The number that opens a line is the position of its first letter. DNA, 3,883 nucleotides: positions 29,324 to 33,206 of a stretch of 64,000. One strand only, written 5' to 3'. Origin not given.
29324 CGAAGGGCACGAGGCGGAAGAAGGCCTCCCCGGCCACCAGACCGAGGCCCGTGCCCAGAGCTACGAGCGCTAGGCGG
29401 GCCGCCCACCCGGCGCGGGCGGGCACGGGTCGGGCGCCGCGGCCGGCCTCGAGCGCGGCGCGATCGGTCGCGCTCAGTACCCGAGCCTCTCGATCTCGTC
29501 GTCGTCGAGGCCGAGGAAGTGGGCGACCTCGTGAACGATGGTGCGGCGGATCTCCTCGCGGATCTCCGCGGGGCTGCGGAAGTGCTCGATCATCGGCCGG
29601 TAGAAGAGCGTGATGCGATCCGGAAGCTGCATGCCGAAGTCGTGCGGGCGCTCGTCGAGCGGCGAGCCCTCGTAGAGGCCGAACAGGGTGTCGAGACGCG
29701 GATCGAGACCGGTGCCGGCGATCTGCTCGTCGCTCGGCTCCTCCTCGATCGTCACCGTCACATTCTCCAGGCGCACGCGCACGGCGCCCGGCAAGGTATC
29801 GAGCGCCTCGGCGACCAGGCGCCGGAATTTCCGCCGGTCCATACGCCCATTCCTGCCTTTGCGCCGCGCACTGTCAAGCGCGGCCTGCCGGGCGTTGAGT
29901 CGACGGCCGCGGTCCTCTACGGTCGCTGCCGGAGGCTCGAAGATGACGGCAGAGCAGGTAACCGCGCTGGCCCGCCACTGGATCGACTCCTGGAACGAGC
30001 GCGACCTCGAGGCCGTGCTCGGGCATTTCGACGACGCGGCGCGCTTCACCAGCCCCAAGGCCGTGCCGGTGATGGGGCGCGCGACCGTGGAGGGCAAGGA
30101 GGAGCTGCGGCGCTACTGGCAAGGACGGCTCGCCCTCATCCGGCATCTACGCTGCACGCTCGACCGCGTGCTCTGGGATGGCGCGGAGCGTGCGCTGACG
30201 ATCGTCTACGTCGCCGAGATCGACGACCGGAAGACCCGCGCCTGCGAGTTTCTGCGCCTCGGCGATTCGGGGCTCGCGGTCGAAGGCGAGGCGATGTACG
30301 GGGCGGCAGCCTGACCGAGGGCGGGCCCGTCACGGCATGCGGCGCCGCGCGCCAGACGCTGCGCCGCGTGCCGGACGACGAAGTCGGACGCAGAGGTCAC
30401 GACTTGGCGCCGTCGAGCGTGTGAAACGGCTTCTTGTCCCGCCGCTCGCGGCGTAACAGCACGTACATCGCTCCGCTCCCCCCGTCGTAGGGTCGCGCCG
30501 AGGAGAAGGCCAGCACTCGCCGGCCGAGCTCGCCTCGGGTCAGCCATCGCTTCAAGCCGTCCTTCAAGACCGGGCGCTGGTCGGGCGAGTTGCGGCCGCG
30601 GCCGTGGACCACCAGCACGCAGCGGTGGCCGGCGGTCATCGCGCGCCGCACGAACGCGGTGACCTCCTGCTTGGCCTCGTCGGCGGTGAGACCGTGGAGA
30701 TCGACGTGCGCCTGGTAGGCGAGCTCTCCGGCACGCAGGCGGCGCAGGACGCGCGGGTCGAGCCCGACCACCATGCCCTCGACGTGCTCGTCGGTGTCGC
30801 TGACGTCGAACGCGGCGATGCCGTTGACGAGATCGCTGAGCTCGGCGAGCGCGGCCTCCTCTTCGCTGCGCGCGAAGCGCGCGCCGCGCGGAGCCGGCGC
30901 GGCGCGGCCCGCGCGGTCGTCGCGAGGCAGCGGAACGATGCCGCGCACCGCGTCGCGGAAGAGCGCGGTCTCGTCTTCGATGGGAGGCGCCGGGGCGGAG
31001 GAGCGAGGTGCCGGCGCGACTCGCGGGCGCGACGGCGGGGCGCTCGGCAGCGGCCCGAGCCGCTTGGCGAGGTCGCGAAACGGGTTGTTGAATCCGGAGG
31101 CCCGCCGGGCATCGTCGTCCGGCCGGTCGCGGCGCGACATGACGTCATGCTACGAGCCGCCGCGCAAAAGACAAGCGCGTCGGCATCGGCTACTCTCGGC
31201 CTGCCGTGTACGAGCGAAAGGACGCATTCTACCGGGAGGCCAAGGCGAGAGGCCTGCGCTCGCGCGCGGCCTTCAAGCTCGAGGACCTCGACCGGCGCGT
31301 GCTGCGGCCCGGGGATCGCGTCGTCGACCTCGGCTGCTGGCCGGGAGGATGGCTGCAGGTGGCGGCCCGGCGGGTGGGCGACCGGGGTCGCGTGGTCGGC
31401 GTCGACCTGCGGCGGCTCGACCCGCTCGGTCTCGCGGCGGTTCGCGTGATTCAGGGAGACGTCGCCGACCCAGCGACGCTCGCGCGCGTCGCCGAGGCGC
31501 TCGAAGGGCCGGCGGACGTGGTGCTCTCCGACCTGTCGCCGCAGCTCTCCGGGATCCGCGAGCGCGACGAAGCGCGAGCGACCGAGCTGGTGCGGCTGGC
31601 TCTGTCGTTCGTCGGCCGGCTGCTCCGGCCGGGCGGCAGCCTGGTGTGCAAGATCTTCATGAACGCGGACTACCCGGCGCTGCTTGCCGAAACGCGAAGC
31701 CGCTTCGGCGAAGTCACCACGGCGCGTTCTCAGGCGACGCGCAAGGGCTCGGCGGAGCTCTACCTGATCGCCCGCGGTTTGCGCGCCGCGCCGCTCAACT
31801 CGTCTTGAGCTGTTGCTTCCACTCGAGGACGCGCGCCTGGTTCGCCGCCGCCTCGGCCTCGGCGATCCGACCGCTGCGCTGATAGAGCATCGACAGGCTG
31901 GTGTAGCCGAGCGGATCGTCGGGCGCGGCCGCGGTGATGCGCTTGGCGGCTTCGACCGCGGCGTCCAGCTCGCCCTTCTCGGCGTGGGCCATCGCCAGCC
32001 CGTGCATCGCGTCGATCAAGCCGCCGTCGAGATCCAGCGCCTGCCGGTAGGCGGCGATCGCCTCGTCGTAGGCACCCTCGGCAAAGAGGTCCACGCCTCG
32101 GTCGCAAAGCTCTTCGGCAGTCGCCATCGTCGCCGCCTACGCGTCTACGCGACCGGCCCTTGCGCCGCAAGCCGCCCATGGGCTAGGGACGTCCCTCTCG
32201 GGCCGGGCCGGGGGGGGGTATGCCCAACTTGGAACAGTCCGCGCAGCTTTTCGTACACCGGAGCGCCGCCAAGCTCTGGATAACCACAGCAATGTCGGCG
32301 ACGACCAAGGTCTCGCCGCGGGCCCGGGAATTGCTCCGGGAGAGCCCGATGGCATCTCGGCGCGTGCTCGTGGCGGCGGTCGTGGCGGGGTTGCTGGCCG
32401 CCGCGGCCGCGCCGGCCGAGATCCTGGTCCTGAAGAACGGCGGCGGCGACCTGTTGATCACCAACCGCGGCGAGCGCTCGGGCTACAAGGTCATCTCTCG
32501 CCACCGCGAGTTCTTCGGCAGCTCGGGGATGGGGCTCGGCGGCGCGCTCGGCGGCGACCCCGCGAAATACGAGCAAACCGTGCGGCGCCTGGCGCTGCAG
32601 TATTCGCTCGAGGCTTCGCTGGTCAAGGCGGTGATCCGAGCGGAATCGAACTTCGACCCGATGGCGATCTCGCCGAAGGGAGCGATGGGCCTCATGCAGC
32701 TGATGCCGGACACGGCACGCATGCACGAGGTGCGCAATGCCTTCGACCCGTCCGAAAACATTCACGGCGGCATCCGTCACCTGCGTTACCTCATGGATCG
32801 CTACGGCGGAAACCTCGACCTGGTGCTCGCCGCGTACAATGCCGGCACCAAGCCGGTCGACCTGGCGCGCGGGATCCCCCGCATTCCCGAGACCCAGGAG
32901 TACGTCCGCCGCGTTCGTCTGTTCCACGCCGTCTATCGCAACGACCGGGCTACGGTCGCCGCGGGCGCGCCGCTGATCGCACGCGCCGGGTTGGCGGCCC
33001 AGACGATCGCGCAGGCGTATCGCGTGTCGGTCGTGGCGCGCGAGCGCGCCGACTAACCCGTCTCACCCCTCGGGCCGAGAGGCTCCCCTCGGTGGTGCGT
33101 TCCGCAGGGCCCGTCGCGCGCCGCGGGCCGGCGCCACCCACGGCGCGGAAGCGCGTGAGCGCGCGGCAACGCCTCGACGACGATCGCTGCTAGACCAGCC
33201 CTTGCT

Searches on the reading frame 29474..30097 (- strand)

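Call 59: search_protein_families(library=pfam, proteins=[window:29474-30097:-], max_evalue=0.001)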
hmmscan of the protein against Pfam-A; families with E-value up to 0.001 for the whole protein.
window:29474-30097:- (207 aa): 1 family
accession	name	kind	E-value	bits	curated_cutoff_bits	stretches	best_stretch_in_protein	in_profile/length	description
PF06262.17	Zincin_1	-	1.6e-26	92.5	22.4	1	110-206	1-96/97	Zincin-like metallopeptidase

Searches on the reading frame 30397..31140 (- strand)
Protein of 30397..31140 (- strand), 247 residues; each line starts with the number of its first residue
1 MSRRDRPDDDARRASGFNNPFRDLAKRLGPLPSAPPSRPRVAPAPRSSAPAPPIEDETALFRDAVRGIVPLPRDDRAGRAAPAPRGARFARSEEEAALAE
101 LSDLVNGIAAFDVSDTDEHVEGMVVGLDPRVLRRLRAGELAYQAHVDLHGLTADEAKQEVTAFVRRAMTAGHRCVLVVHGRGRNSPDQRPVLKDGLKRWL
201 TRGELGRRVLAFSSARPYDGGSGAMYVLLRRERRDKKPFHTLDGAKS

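Call 59: search_protein_families(library=pfam, proteins=[window:30397-31140:-], max_evalue=0.001)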
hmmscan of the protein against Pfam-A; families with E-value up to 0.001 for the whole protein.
window:30397-31140:- (247 aa): 1 family
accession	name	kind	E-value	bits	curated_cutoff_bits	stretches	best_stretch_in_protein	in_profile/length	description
PF01713.27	Smr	-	3e-24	85.4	25.7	1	146-230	1-77/77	Smr domain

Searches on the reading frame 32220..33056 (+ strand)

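Call 59: search_protein_families(library=pfam, proteins=[window:32220-33056:+], max_evalue=0.001)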
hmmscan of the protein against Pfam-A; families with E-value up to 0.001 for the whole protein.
window:32220-33056:+ (278 aa): 1 family
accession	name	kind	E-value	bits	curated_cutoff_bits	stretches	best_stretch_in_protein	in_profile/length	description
PF01464.25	SLT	-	1e-28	99.7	21.3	1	122-218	4-106/117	Transglycosylase SLT domain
